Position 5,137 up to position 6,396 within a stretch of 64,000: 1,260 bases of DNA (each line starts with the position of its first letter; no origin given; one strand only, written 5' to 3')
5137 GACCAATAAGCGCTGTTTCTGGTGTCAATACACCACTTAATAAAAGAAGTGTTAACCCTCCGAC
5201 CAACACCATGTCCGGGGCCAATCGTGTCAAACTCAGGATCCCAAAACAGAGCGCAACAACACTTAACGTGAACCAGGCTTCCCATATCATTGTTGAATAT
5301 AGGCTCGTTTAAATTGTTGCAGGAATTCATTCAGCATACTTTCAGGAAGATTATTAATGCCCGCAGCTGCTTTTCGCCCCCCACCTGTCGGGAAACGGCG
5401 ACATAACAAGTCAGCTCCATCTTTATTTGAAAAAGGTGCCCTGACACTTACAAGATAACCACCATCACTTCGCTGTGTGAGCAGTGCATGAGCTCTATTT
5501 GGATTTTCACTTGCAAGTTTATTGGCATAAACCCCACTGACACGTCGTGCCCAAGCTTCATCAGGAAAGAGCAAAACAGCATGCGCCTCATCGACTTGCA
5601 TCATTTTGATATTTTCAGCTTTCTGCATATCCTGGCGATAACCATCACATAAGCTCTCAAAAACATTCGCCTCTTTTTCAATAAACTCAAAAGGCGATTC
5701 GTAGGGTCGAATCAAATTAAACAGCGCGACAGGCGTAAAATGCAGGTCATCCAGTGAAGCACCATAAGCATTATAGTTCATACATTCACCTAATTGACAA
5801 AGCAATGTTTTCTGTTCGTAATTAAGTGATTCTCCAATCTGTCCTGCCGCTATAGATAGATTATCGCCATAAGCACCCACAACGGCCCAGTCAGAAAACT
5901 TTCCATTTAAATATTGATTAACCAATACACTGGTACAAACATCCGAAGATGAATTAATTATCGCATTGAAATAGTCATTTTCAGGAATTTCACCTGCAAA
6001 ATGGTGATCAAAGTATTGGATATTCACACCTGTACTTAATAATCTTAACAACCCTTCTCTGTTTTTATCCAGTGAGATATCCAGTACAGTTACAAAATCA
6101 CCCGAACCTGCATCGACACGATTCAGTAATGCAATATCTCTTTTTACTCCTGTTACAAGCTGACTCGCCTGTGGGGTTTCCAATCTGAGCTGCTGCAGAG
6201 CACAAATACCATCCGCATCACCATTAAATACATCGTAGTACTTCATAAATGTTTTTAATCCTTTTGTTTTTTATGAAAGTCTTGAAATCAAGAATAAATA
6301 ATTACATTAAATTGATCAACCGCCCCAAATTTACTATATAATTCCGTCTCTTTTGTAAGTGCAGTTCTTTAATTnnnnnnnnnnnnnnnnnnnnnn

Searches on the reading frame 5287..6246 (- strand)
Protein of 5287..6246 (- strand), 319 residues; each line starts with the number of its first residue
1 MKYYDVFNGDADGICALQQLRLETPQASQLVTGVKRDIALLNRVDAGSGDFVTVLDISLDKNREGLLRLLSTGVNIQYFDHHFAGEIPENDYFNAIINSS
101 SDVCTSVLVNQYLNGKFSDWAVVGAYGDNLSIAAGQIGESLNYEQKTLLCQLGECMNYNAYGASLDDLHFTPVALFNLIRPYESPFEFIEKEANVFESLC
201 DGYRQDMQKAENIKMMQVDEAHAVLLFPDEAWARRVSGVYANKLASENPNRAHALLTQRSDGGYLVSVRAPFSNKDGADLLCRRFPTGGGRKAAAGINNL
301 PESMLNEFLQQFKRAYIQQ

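Call 3: search_protein_families(library=pfam, proteins=[window:5287-6246:-], max_evalue=0.01)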
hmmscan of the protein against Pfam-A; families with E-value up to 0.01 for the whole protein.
window:5287-6246:- (319 aa): 1 family
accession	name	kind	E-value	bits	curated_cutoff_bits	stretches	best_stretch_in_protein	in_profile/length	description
PF02272.25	DHHA1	-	3e-05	24.9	25.9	1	229-315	10-99/102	DHHA1 domain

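Call 4: search_protein_families(library=ncbifam, proteins=[window:5287-6246:-], max_evalue=0.01)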
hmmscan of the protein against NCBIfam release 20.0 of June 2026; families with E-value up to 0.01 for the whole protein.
window:5287-6246:- (319 aa): 1 family
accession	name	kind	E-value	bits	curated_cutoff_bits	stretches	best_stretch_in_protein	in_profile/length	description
TIGR00644.1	recJ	equivalog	4.8e-06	25.1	396.9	1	208-315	314-421/546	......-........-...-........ exonuclease RecJ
